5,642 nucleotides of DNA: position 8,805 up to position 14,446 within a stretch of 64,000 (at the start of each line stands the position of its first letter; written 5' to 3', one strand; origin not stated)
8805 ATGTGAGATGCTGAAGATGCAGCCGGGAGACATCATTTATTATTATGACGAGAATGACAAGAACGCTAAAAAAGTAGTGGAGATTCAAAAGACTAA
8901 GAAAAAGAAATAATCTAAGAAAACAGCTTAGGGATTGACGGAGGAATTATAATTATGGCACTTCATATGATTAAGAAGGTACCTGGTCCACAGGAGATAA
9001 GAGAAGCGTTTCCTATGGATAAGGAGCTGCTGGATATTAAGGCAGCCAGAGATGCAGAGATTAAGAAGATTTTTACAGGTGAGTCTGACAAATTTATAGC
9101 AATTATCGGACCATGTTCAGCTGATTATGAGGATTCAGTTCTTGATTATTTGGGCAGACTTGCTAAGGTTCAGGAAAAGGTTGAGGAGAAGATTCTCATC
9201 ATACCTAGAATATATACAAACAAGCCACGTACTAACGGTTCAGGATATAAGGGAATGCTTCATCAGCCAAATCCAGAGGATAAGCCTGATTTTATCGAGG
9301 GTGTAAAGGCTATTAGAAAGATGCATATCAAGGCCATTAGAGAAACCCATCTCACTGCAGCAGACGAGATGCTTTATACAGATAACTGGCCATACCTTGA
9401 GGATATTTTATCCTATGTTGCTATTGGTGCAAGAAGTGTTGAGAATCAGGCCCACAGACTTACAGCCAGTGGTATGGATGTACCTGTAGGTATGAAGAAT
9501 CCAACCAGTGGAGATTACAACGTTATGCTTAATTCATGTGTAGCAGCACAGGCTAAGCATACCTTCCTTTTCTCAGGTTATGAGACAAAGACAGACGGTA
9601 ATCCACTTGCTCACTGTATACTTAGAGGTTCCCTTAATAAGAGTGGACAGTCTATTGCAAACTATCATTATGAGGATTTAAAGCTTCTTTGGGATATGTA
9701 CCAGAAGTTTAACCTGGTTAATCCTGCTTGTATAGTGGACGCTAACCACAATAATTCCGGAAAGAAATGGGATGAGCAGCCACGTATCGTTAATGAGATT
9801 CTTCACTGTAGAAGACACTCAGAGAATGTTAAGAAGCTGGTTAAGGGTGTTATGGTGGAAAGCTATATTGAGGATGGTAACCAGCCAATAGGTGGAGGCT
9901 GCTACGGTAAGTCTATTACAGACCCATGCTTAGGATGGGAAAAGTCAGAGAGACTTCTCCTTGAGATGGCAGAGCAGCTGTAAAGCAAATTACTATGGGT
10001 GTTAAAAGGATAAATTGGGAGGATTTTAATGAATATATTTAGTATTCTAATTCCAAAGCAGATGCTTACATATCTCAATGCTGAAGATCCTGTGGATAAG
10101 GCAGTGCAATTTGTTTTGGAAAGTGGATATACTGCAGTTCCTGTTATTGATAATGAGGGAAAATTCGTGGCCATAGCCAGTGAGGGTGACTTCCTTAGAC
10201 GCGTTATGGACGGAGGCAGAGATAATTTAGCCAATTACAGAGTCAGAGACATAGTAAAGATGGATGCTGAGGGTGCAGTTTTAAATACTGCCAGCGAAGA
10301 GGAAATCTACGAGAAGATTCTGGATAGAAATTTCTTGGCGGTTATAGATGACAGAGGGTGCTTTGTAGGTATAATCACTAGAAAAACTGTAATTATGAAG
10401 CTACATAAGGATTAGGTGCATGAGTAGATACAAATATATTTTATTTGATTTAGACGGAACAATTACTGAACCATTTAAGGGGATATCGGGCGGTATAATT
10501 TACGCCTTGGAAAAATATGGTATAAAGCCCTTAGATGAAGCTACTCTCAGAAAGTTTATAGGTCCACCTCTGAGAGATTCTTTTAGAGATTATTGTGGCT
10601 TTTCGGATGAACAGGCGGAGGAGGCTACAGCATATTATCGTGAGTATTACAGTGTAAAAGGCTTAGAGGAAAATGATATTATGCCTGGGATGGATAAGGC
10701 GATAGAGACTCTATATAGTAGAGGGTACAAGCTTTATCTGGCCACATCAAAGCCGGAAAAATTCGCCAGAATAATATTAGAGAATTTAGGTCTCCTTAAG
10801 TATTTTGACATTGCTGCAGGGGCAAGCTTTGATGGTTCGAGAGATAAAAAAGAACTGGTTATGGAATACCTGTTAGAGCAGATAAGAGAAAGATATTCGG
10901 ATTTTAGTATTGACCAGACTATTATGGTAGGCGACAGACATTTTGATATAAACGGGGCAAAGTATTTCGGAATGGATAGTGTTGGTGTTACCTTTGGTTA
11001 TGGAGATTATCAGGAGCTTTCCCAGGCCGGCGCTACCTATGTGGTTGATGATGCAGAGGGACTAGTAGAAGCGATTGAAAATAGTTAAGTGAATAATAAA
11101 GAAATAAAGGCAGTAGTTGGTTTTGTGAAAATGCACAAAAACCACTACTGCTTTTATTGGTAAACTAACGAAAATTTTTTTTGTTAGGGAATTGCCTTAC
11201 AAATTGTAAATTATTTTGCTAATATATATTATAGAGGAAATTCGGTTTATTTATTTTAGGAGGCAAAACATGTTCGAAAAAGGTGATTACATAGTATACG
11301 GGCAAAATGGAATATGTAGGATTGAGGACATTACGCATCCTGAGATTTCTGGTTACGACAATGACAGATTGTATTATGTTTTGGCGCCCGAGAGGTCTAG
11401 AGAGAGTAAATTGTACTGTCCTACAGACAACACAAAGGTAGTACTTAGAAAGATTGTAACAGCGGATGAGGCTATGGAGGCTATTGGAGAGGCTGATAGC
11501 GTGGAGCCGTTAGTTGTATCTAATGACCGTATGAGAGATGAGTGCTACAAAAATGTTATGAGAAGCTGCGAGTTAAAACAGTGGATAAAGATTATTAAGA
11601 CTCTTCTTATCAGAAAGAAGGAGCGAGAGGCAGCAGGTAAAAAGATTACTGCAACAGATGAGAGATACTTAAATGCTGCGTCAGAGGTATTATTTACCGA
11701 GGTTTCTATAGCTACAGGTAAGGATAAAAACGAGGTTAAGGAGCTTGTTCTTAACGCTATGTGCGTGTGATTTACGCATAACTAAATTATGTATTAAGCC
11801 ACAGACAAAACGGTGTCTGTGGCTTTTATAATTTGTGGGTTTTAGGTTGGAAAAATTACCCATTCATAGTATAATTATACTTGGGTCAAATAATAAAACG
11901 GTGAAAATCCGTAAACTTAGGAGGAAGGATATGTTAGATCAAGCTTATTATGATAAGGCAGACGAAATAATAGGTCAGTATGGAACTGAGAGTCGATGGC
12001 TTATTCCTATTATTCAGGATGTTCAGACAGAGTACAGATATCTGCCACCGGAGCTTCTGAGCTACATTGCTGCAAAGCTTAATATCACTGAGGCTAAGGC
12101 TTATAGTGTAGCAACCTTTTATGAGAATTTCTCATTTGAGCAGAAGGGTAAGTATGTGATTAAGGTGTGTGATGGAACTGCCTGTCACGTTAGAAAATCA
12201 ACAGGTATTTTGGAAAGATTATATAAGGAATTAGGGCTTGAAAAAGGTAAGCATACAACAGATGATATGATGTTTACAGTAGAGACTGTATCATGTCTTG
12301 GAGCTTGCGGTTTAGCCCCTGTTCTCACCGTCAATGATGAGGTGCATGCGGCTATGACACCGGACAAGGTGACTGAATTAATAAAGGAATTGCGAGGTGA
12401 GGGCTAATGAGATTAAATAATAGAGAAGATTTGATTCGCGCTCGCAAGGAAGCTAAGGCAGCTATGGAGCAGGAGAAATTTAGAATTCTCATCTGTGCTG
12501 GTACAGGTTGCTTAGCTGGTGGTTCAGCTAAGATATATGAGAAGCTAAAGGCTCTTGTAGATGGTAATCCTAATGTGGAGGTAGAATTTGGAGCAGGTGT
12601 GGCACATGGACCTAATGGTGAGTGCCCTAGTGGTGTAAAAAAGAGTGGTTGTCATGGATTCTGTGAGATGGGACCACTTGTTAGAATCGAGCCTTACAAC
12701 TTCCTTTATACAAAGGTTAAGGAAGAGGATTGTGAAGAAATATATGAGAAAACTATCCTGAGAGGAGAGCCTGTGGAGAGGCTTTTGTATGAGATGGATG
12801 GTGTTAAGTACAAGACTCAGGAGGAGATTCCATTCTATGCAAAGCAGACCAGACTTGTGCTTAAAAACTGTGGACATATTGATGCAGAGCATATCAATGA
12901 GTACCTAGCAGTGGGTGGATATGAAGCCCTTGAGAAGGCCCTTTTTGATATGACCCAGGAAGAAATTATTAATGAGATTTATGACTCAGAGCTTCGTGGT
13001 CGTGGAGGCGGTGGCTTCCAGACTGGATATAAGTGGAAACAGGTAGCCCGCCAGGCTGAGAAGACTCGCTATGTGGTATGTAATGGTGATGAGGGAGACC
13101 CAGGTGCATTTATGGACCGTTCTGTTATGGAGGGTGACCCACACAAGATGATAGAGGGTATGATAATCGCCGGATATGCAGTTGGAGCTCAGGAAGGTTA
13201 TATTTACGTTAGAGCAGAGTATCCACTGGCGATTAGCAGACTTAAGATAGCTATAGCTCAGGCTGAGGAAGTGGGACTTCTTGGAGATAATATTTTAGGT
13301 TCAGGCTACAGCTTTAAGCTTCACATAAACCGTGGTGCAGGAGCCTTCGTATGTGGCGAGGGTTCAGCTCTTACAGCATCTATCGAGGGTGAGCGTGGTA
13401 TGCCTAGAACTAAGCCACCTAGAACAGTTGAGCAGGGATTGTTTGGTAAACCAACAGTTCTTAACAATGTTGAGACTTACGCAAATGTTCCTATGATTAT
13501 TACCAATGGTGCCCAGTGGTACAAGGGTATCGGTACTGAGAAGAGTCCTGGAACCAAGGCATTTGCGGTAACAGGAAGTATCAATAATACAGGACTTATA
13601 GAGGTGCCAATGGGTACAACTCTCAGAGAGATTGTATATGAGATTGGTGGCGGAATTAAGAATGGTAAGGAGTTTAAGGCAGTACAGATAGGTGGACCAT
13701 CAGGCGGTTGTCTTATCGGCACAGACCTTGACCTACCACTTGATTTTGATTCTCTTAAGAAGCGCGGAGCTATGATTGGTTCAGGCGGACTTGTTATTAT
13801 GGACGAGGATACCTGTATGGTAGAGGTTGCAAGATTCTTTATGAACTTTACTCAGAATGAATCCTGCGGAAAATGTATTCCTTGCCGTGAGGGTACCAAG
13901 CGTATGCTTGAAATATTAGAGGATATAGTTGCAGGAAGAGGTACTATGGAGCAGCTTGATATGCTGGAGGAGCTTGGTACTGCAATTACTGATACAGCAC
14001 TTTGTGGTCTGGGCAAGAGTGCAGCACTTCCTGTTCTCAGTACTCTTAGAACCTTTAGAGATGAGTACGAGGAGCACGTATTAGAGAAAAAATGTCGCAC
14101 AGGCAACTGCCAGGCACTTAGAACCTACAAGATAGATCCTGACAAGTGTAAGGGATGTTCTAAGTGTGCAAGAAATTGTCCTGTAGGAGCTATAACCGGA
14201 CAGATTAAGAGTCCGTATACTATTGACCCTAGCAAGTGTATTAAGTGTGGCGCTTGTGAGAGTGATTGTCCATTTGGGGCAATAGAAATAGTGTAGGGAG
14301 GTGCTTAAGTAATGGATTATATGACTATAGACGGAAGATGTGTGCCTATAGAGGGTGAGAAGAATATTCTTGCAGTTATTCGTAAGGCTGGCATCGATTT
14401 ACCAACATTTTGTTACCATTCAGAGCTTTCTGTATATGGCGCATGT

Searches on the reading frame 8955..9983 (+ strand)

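Call 79: search_protein_families(library=pfam, proteins=[window:8955-9983:+], max_evalue=0.00001)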
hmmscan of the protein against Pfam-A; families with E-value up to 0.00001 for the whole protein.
window:8955-9983:+ (342 aa): 1 family
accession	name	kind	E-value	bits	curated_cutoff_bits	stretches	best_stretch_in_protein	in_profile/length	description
PF00793.26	DAHP_synth_1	-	3.1e-42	144.8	25.5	1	38-334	9-268/270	DAHP synthetase I family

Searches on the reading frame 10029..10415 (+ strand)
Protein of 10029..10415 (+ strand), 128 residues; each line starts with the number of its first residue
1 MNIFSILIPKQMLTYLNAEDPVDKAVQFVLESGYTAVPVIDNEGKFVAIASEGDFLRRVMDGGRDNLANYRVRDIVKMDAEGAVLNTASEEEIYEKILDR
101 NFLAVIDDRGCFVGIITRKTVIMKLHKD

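Call 79: search_protein_families(library=pfam, proteins=[window:10029-10415:+], max_evalue=0.00001)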
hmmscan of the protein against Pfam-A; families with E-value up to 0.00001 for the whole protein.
window:10029-10415:+ (128 aa): 1 family
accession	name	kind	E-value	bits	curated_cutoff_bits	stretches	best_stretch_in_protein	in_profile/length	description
PF00571.33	CBS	-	3.3e-13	50.2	24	1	14-60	10-56/57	CBS domain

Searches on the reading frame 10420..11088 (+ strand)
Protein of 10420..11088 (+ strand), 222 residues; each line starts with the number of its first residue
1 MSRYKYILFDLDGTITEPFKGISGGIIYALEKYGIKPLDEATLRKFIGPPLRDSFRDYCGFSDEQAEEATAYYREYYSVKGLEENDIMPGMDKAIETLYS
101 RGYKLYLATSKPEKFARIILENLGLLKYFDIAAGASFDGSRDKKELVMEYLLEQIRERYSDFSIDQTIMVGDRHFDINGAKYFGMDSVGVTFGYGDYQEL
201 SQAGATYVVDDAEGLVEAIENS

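Call 79: search_protein_families(library=pfam, proteins=[window:10420-11088:+], max_evalue=0.00001)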
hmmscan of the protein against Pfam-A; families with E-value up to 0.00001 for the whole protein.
window:10420-11088:+ (222 aa): 4 families
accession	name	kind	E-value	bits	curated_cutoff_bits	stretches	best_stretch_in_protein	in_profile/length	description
PF13419.12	HAD_2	-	7.9e-28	98.2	23.8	1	7-190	1-178/178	Haloacid dehalogenase-like hydrolase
PF00702.32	Hydrolase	-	1.6e-20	74.8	26.4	1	4-184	1-191/191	haloacid dehalogenase-like hydrolase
PF12710.13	HAD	-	3.3e-09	37.9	27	1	7-180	1-188/189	haloacid dehalogenase-like hydrolase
PF13242.12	Hydrolase_like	-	5.8e-09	36.2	22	1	151-211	9-71/75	HAD-hyrolase-like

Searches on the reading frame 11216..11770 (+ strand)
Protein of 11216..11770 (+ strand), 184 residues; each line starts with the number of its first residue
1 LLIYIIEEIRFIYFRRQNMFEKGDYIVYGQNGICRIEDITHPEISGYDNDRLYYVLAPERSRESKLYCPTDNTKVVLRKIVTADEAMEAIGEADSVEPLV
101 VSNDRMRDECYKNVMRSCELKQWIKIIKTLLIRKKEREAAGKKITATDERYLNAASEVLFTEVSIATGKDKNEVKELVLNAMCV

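Call 79: search_protein_families(library=pfam, proteins=[window:11216-11770:+], max_evalue=0.00001)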
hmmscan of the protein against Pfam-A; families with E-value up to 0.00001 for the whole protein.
window:11216-11770:+ (184 aa): 1 family
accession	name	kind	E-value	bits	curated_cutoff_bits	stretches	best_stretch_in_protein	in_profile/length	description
PF02559.22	CarD_TRCF_RID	-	9.6e-15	54.9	23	1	20-81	1-57/57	CarD-like/TRCF RID domain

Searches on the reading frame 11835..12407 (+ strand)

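Call 80: search_protein_families(library=pfam, proteins=[window:11835-12407:+], max_evalue=0.00001)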
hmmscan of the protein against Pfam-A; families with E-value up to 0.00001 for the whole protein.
window:11835-12407:+ (190 aa): 1 family
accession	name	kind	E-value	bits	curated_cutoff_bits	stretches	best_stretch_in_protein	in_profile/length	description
PF01257.25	2Fe-2S_thioredx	-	3.8e-50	169.9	24.8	1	43-186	2-144/145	Thioredoxin-like [2Fe-2S] ferredoxin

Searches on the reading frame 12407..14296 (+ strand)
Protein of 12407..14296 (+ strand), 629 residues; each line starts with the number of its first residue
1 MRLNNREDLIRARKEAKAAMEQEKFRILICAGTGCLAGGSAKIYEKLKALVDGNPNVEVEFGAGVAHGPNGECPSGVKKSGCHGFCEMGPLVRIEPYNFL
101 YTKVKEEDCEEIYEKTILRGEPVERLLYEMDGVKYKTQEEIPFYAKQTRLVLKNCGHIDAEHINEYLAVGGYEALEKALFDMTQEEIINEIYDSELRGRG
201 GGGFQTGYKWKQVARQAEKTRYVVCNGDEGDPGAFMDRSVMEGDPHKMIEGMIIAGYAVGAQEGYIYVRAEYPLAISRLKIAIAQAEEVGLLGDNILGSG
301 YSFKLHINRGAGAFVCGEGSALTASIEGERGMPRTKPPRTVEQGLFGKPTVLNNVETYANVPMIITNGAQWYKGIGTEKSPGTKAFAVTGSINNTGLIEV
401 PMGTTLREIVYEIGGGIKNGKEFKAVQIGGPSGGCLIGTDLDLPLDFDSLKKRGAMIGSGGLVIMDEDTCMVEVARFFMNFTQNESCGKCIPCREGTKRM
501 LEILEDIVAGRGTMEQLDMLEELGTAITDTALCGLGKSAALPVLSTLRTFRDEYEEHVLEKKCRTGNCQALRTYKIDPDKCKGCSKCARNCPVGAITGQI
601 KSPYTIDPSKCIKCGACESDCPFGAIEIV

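Call 80: search_protein_families(library=pfam, proteins=[window:12407-14296:+], max_evalue=0.00001)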
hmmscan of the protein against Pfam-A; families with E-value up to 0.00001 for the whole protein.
window:12407-14296:+ (629 aa): 9 families
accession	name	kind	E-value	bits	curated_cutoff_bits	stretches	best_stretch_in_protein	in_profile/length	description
PF01512.22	Complex1_51K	-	4.5e-46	156.9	31.2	1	191-362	1-149/150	Nuo51 FMN-binding domain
PF10589.14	NADH_4Fe-4S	-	1.9e-34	117.8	23.5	1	473-557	1-85/85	NADH-ubiquinone oxidoreductase-F iron-sulfur binding region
PF00037.32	Fer4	-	9.1e-16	57.4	21.1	2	604-627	1-24/24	4Fe-4S binding domain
PF12837.12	Fer4_6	-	2.3e-12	46.7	25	2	605-626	3-24/24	4Fe-4S binding domain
PF12838.12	Fer4_7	-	2.4e-10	41.2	27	1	580-625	1-52/52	4Fe-4S dicluster domain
PF10531.15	SLBB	-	2.7e-08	33.9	27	1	386-434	2-53/55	SLBB domain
PF13237.11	Fer4_10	-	3.5e-08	33.7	25.5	1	575-622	3-53/53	4Fe-4S dicluster domain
PF14697.11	Fer4_21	-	9.7e-07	29.3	35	1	575-627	2-58/59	4Fe-4S dicluster domain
PF13187.11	Fer4_9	-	2e-06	28.2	27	1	580-626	1-52/52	4Fe-4S dicluster domain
